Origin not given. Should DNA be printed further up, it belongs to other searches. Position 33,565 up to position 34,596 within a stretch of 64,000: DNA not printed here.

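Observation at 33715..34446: ~50%-GC orphan ORF translationally coupled (GTGA) to the RM gene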

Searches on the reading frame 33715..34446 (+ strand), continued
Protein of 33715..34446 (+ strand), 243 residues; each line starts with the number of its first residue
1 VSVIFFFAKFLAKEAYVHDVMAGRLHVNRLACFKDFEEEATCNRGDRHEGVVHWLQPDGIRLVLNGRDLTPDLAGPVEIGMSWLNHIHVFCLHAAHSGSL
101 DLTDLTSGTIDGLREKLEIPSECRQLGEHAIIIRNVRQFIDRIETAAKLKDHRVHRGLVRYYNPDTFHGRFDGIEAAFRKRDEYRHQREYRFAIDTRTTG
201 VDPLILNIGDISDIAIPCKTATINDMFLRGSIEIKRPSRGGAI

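Call 50: find_homologous_proteins(query=L092:3992-4687:+, max_evalue=0.001)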
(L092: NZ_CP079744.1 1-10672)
Query L092:3992-4687:+ (232 aa): 15 proteins with E <= 0.001 among 130 candidates.
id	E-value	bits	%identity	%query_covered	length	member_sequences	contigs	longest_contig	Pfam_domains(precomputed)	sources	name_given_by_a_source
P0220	1.6e-138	477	100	94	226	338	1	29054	-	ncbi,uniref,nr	ncbi:hypothetical protein HUN14_07760 [Acinetobacter baumannii]|uniref:hypothetical protein n=1 Tax=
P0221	2.2e-129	448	89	98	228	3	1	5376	-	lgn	-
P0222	3.9e-110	385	74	99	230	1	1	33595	-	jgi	-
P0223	5.4e-110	384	74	99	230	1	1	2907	-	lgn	-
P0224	5.9e-110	384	74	99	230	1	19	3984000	-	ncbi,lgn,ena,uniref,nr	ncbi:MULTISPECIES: hypothetical protein [Acinetobacter calcoaceticus/baumannii complex]|uniref:hypot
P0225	8.2e-110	384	73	99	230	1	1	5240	-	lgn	-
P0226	1.1e-109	383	73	99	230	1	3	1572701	-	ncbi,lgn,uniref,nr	ncbi:hypothetical protein QDT40_04245 [Acinetobacter baumannii]|uniref:hypothetical protein n=1 Tax=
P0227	1.4e-107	376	74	97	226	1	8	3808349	-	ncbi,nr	ncbi:hypothetical protein OIN82_18535 [Acinetobacter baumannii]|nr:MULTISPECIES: hypothetical protei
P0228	2.3e-107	376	74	97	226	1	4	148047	-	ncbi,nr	ncbi:hypothetical protein V8P95_19045 [Acinetobacter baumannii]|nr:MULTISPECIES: hypothetical protei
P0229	7.6e-107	374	74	97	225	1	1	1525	-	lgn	-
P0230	1.5e-73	265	74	70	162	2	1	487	-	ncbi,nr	ncbi:hypothetical protein NQ808_19075, partial [Acinetobacter baumannii]|nr:hypothetical protein [Ac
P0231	1.2e-68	249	52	99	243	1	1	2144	-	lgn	-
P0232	4.3e-68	247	50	98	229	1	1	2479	-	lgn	-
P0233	5.4e-67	244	52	97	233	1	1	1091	-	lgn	-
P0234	6.9e-67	243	53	99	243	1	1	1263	-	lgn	-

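Call 55: search_protein_families(library=pfam, proteins=[L014:5004-7811:+, L016:4946-7993:+, L019:5530-8004:+, L041:4366-7932:+, L063:4910-7849:+, L013:6644-7915:+, L040:1931-2929:+, L078:6665-7933:+, L091:5845-7827:+, L069:6906-7982:+], max_evalue=0.001)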
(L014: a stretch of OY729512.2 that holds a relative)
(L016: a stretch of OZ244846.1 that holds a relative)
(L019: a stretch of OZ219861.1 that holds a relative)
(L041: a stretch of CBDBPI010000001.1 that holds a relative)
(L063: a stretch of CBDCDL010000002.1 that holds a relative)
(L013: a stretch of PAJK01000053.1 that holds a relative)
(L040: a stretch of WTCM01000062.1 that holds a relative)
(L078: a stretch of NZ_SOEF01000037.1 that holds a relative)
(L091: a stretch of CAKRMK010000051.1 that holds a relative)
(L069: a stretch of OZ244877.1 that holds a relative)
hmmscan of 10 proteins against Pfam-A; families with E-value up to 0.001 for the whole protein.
L014:5004-7811:+ (935 aa): 5 families
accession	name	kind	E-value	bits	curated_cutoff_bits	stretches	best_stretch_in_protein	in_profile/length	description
PF20473.4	MmeI_Mtase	-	4.2e-82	275.7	27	1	344-605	7-258/259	MmeI, DNA-methyltransferase domain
PF20466.3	MmeI_TRD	-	4.5e-65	219.3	27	1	635-835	3-205/207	MmeI, target recognition domain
PF20464.3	MmeI_N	-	5.1e-43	147.9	27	1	11-173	2-180/181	MmeI, N-terminal domain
PF20465.4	MmeI_hel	-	1.6e-26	93.3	27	1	179-258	1-75/75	MmeI, helicase spacer domain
PF20467.3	MmeI_C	-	7.4e-25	87.4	27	1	846-921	7-82/83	MmeI, C-terminal domain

L016:4946-7993:+ (1015 aa): 6 families
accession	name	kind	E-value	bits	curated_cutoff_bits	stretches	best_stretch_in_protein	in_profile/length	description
PF20473.4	MmeI_Mtase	-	2.3e-85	286.3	27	1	426-682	7-257/259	MmeI, DNA-methyltransferase domain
PF20466.3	MmeI_TRD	-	2.6e-65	220.1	27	1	713-913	3-205/207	MmeI, target recognition domain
PF20464.3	MmeI_N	-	8.7e-45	153.7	27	1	93-255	2-180/181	MmeI, N-terminal domain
PF20465.4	MmeI_hel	-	8.8e-26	90.9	27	1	261-340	1-75/75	MmeI, helicase spacer domain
PF20467.3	MmeI_C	-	1.7e-25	89.4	27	1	924-997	7-80/83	MmeI, C-terminal domain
PF02384.22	N6_Mtase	-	4e-05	23.5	20.4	1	441-621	49-185/311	N-6 DNA Methylase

L019:5530-8004:+ (824 aa): 8 families
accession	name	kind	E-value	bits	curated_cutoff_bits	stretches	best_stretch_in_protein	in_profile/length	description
PF02518.31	HATPase_c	-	1.3e-27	96.8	26.4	1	457-566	2-110/111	Histidine kinase-, DNA gyrase B-, and HSP90-like ATPase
PF00072.30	Response_reg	-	3.8e-25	88.6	30.2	1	595-703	1-110/111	Response regulator receiver domain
PF00486.34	Trans_reg_C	-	1.5e-16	60.7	26.2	1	737-813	1-77/77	Transcriptional regulatory protein, C terminal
PF00512.31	HisKA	-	4.7e-15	55.8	26.9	1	345-412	2-66/66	His Kinase A (phospho-acceptor) domain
PF01590.32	GAF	-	1.6e-12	48.6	22.4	1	63-202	1-133/133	GAF domain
PF13185.12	GAF_2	-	7.3e-10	39.6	28.6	1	62-202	2-135/136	GAF domain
PF00989.32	PAS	-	4.1e-06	27.2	22.6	1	217-335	2-113/113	PAS fold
PF13581.12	HATPase_c_2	-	0.0003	21.2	27.4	0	471-541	45-111/127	Histidine kinase-like ATPase domain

L041:4366-7932:+ (1188 aa): 4 families
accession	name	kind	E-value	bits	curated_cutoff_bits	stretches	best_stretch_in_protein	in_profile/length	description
PF00270.35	DEAD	-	5e-27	95.1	26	1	313-482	3-166/167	DEAD/DEAH box helicase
PF08797.16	HIRAN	-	6.3e-12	45.6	24.7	1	1084-1174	4-91/96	HIRAN domain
PF00271.37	Helicase_C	-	2.6e-09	37.7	23.5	1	647-728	42-109/110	Helicase conserved C-terminal domain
PF04851.21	ResIII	-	2.8e-07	31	22.5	1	309-455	3-147/164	Type III restriction enzyme, res subunit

L063:4910-7849:+ (979 aa): 0 families

L013:6644-7915:+ (423 aa): 0 families

L040:1931-2929:+ (332 aa): 1 family
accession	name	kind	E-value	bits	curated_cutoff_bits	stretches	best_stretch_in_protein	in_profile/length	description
PF13386.12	DsbD_2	-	7.6e-38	130.9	24.9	1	27-225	2-198/199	Cytochrome C biogenesis protein transmembrane region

L078:6665-7933:+ (422 aa): 0 families

L091:5845-7827:+ (660 aa): 3 families
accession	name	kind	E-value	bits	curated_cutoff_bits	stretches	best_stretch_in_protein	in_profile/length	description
PF07693.20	KAP_NTPase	-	1.6e-09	37.9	20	1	12-190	5-204/293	KAP family P-loop domain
PF13173.12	AAA_14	-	0.00013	22.4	27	0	26-74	3-49/129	AAA domain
PF07088.17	GvpD_P-loop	-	0.00059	20.2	24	0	27-177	12-155/189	GvpD gas vesicle protein, P-loop domain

L069:6906-7982:+ (358 aa): 3 families
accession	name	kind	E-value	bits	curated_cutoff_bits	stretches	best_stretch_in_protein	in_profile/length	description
PF13546.12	DDE_5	-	2e-15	57.5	27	1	13-201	22-216/272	DDE superfamily endonuclease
PF01609.27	DDE_Tnp_1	-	1.1e-08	35.6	23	1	145-309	61-195/200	Transposase DDE domain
PF04693.18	DDE_Tnp_2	-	0.0001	22.1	20.2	1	181-286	196-287/327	Archaeal putative transposase ISC1217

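Call 79: search_protein_families(library=pfam, alignment_id=A4, max_evalue=0.00001)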
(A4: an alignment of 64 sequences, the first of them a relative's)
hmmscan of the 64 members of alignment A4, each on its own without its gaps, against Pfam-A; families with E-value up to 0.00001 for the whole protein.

A. member 1, L001:6482-7273:- (263 aa): 0 families

B. families by the number of members that match (of 64 scanned): 70 families (the first 25 are shown)
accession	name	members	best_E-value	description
PF00589.27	Phage_integrase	3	2.6e-21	Phage integrase family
PF20473.4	MmeI_Mtase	2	2.3e-85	MmeI, DNA-methyltransferase domain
PF20466.3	MmeI_TRD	2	2.6e-65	MmeI, target recognition domain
PF20464.3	MmeI_N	2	8.7e-45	MmeI, N-terminal domain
PF07690.21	MFS_1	2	8.7e-45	Major Facilitator Superfamily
PF20465.4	MmeI_hel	2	1.6e-26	MmeI, helicase spacer domain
PF20467.3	MmeI_C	2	1.7e-25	MmeI, C-terminal domain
PF01420.25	Methylase_S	2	1.8e-23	Type I restriction modification DNA specificity domain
PF12832.13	MFS_1_like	2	1.9e-07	MFS_1 like family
PF13597.11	NRDD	1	9.5e-187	Anaerobic ribonucleoside-triphosphate reductase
PF07995.17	GSDH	1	1.2e-118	Glucose / Sorbosone dehydrogenase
PF05681.19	Fumerase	1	2.8e-92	Fumarate hydratase (Fumerase)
PF10412.15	TrwB_AAD_bind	1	8.3e-89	Type IV secretion-system coupling protein DNA-binding domain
PF05683.17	Fumerase_C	1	1.3e-77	Fumarase C-terminus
PF12034.13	YfbK_C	1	4.8e-73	Uncharacterized protein YfbK, C-terminal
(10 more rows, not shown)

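Call 80: search_protein_families(library=pfam, alignment_id=A5, max_evalue=0.00001)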
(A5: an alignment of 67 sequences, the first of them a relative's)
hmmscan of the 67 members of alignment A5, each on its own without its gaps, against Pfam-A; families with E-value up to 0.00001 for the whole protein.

A. member 1, L001:8996-9892:- (298 aa): 4 families
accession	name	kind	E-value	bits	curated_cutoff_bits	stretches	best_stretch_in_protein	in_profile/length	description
PF03446.21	NAD_binding_2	-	4.4e-29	102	21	1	5-158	1-152/161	NAD binding domain of 6-phosphogluconate dehydrogenase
PF14833.11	NAD_binding_11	-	7.4e-22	78.3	30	1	169-289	1-121/122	NAD-binding of NADP-dependent 3-hydroxyisobutyrate dehydrogenase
PF03807.23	F420_oxidored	-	7.9e-10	39.7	21.6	1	5-98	1-91/94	NADP oxidoreductase coenzyme F420-dependent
PF02826.25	2-Hacid_dh_C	-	3.4e-06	27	25.1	1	3-70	36-102/178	D-isomer specific 2-hydroxyacid dehydrogenase, NAD binding domain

B. families by the number of members that match (of 67 scanned): 78 families (the first 25 are shown)
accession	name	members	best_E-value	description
PF04326.19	SLFN_AlbA_2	4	2.7e-24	Schlafen, AlbA_2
PF13749.12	HATPase_c_4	4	3.5e-20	Putative ATP-dependent DNA helicase recG C-terminal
PF13412.12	HTH_24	3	9.5e-12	Winged helix-turn-helix DNA-binding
PF18766.7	SWI2_SNF2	2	3.2e-76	SWI2/SNF2 ATPase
PF04313.20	HSDR_N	2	8.6e-48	Type I restriction enzyme R protein N terminus (HSDR_N)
PF00078.32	RVT_1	2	1.1e-41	Reverse transcriptase (RNA-dependent DNA polymerase)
PF13304.12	AAA_21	2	6.7e-26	AAA domain, putative AbiEii toxin, Type IV TA system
PF08388.16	GIIM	2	7.6e-23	Group II intron, maturase-specific domain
PF22679.2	T1R_D3-like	2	1.9e-21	Type I restriction enzyme subunit R domain 3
PF04851.21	ResIII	2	2.1e-17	Type III restriction enzyme, res subunit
PF01047.28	MarR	2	8e-08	MarR family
PF12802.13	MarR_2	2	1e-07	MarR family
PF11867.13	T1RH-like_C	1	2.5e-115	Type I restriction enzyme HindI endonuclease subunit-like, C-terminal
PF10017.15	Methyltransf_33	1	6.8e-110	Histidine-specific methyltransferase, SAM-dependent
PF00206.25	Lyase_1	1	9.1e-108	Lyase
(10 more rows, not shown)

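Call 81: search_protein_families(library=padloc, alignment_id=A2, max_evalue=1)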
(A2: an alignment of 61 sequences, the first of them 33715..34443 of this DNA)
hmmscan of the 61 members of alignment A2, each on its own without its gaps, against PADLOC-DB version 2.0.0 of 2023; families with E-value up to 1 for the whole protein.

A. member 1, window:33715-34443:+ (243 aa): 0 families

B. families by the number of members that match (of 61 scanned): 5 families
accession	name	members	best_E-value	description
PDLC04994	PDC-S31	2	0.00099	-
PDLC04990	PDC-S31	2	0.0025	-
PDLC04993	PDC-S31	2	0.036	-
PDLC04992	PDC-S31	1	0.00078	-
PDLC01630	Cas7g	1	0.058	CAS-I-U; effector_G7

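Call 101: find_encoding_contigs(protein=P0022, flank=7000, max_places=1)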
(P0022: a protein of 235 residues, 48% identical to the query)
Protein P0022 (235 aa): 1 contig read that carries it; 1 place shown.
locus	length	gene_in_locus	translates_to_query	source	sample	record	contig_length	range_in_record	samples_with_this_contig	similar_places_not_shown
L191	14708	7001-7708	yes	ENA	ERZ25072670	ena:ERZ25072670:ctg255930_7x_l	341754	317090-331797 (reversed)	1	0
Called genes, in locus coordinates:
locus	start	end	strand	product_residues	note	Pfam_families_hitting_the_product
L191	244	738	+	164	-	PF13384:HTH_23, PF13551:HTH_29 (weak), PF13565:HTH_32, PF13592:HTH_33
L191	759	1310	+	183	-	PF13358:DDE_3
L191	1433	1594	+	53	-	-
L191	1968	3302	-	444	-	PF13701:DDE_Tnp_1_4, PF01609:DDE_Tnp_1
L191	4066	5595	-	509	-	PF13701:DDE_Tnp_1_4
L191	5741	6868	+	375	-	PF00872:Transposase_mut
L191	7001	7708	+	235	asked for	-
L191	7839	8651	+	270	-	-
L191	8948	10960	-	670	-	-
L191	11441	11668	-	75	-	-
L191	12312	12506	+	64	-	-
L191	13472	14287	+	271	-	-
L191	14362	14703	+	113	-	PF22558:REase-ARP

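Call 102: find_encoding_contigs(protein=P0048, flank=7000, max_places=1)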
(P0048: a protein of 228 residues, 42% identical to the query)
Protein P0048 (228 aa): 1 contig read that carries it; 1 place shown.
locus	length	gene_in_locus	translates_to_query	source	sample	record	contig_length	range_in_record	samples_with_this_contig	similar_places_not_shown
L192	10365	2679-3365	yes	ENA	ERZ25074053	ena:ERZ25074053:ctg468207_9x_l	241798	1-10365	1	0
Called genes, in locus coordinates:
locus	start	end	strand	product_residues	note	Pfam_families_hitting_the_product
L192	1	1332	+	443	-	?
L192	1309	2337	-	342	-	PF14520:HHH_5 (weak)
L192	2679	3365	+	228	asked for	-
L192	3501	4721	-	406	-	-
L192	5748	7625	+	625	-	PF07693:KAP_NTPase, PF13191:AAA_16 (weak), PF13401:AAA_22 (faint)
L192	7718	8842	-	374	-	PF12844:HTH_19 (weak), PF13560:HTH_31, PF01381:HTH_3, PF06114:Peptidase_M78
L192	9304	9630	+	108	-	PF14452:Multi_ubiq (weak)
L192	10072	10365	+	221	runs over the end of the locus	-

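Call 103: find_encoding_contigs(protein=P0064, flank=7000, max_places=1)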
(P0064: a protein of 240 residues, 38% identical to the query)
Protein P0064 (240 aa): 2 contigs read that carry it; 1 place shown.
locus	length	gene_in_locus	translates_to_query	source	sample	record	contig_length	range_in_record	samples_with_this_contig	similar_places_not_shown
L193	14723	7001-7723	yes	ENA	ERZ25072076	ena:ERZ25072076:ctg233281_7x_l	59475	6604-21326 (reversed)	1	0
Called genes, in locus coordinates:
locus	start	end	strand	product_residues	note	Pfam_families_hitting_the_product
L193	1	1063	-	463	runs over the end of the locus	PF03972:MmgE_PrpD_N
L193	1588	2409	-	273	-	PF10987:DUF2806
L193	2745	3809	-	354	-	PF04313:HSDR_N (faint), PF13588:HSDR_N_2 (weak), PF03925:SeqA (faint)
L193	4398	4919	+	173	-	-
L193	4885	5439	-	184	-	PF00239:Resolvase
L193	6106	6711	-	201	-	-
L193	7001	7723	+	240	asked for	-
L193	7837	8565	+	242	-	-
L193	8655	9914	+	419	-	PF00665:rve, PF22483:Mu-transpos_C_2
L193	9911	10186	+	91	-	PF01695:IstB_IS21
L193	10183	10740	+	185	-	PF01695:IstB_IS21, PF20720:nSTAND3 (weak), PF00004:AAA (weak)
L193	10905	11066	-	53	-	-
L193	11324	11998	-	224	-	-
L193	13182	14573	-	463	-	PF05598:DUF772, PF01609:DDE_Tnp_1, PF13751:DDE_Tnp_1_6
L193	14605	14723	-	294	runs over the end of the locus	PF01555:N6_N4_Mtase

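Call 104: find_encoding_contigs(protein=P0004, flank=7000, max_places=1)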
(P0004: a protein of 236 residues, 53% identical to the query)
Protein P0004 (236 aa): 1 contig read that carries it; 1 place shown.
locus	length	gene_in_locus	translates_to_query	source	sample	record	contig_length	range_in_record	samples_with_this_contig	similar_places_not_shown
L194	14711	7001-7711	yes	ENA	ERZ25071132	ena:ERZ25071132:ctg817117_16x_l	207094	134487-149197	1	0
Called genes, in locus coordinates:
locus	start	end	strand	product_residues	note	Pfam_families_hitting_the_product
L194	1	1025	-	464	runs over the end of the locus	PF00364:Biotin_lipoyl, PF02817:E3_binding, PF00198:2-oxoacid_dh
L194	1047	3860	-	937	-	PF28598:PDH_E1_N, PF00456:Transketolase_N, PF17831:PDH_E1_M, PF22613:Transketolase_C_1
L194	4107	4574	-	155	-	-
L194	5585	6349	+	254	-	PF01555:N6_N4_Mtase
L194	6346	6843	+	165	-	-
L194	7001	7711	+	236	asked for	-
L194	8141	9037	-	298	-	PF02826:2-Hacid_dh_C (weak), PF03446:NAD_binding_2, PF03807:F420_oxidored, PF14833:NAD_binding_11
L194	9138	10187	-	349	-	PF08240:ADH_N, PF00107:ADH_zinc_N, PF13602:ADH_zinc_N_2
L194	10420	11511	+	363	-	PF01408:GFO_IDH_MocA, PF22725:GFO_IDH_MocA_C3, PF02894:GFO_IDH_MocA_C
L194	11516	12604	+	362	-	PF01408:GFO_IDH_MocA, PF02894:GFO_IDH_MocA_C, PF22725:GFO_IDH_MocA_C3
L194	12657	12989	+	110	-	PF13466:STAS_2 (weak)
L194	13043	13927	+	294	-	PF00561:Abhydrolase_1, PF12697:Abhydrolase_6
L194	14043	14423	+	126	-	PF02311:AraC_binding, PF05899:Cupin_3 (weak), PF07883:Cupin_2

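Call 112: find_related_loci(query=A1, collection=viral_contigs, flank=6000)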
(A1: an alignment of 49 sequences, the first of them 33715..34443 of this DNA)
Query A1 (243 aa) in viral_contigs; peptide patterns used: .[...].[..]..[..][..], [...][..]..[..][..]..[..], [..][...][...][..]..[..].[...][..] (x = any residue, [..] = any of these).
70 stretches matched a pattern; 13 encode a relative of the query (tblastn E <= 1e-3); 13 distinct loci.
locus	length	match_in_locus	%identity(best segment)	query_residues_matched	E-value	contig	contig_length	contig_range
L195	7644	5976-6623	37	4-215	4e-42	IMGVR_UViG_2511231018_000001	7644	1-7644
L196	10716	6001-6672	35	3-227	1e-38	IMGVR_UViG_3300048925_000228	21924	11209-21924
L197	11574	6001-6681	31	1-227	3e-35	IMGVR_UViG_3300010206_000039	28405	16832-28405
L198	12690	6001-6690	29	3-215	3e-27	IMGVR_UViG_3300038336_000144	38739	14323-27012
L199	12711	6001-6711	28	6-236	1e-14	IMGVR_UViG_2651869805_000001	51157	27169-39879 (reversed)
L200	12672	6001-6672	27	23-235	3e-11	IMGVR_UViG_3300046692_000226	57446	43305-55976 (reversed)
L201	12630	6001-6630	28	11-215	3e-8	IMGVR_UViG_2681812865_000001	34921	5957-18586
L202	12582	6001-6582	27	22-223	4e-10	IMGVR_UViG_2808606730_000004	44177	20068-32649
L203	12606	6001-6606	28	23-215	4e-8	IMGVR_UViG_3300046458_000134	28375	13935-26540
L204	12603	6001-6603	28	23-214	6e-8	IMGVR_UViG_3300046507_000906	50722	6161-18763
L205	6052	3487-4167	22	6-227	1e-5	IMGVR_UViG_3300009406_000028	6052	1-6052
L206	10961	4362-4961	23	9-215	6e-5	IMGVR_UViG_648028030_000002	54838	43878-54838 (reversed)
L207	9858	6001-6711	22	4-236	8e-5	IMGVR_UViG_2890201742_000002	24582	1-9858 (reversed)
